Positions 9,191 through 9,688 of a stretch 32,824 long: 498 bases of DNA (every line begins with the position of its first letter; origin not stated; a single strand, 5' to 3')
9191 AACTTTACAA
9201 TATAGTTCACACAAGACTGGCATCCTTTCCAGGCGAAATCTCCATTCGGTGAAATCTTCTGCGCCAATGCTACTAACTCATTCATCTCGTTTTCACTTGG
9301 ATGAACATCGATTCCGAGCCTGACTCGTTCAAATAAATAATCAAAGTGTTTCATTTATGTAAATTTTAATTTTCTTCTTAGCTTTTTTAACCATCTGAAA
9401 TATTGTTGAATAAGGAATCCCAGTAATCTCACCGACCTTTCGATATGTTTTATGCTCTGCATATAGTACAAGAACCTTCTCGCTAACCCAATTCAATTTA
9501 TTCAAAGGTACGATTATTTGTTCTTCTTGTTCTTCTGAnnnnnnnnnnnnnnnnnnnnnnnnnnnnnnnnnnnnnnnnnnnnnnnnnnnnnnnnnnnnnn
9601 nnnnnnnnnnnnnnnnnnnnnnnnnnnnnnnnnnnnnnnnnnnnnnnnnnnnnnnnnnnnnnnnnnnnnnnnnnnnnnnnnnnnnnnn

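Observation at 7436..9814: Phage sigma factor plus an exact bipartite motif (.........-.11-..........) at two post-terminator gene starts: candidate self-encoded late-transcription circuit with leaderless mRNAs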

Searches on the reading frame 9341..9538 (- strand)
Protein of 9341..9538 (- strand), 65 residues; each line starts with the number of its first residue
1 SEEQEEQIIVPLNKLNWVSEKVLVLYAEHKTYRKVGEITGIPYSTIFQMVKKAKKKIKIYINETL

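Call 86: search_protein_families(library=ncbifam, proteins=[window:9341-9538:-], max_evalue=1)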
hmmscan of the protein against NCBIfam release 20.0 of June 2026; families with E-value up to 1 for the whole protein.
window:9341-9538:- (65 aa): 12 families
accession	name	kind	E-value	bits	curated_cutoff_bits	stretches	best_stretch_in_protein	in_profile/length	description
TIGR02937.1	sigma70-ECF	superfamily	1.7e-06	27.8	42.9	1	2-59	105-163/165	sigma-70 family RNA polymerase sigma factor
NF009174.0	PRK12522.1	equivalog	0.0002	21.4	217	1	12-63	117-169/175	RNA polymerase sigma factor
NF033558.1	transpos_IS1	equivalog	0.0029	17.5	100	1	15-56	41-82/199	IS1 family transposase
NF005809.0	PRK07670.1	equivalog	0.006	16.1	326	1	2-63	190-252/255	FliA/WhiG family RNA polymerase sigma factor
NF004935.0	PRK06288.1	equivalog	0.0068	16.1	343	1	2-60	202-261/270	RNA polymerase sigma factor WhiG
NF005385.0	PRK06930.1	subfamily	0.012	15.3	136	1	22-64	122-165/170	positive control sigma-like factor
NF038385.1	IS66_access_TnpA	equivalog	0.018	14.6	150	1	17-55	4-42/190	IS66-like element accessory protein TnpA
TIGR02479.1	FliA_WhiG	subfamily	0.025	14.3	189.6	1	2-58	163-220/224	FliA/WhiG family RNA polymerase sigma factor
NF009168.0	PRK12515.1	subfamily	0.037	13.5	236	1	23-58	141-176/189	RNA polymerase sigma factor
NF005413.0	PRK06986.1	subfamily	0.05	13.4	201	1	3-63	177-238/241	RNA polymerase sigma factor FliA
TIGR02947.1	SigH_actino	hypoth_equivalog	0.075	12.7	251.55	1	21-60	137-178/193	RNA polymerase sigma-70 factor, TIGR02947 family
NF009185.0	PRK12533.1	equivalog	0.081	12.5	248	1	7-60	138-192/231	RNA polymerase sigma factor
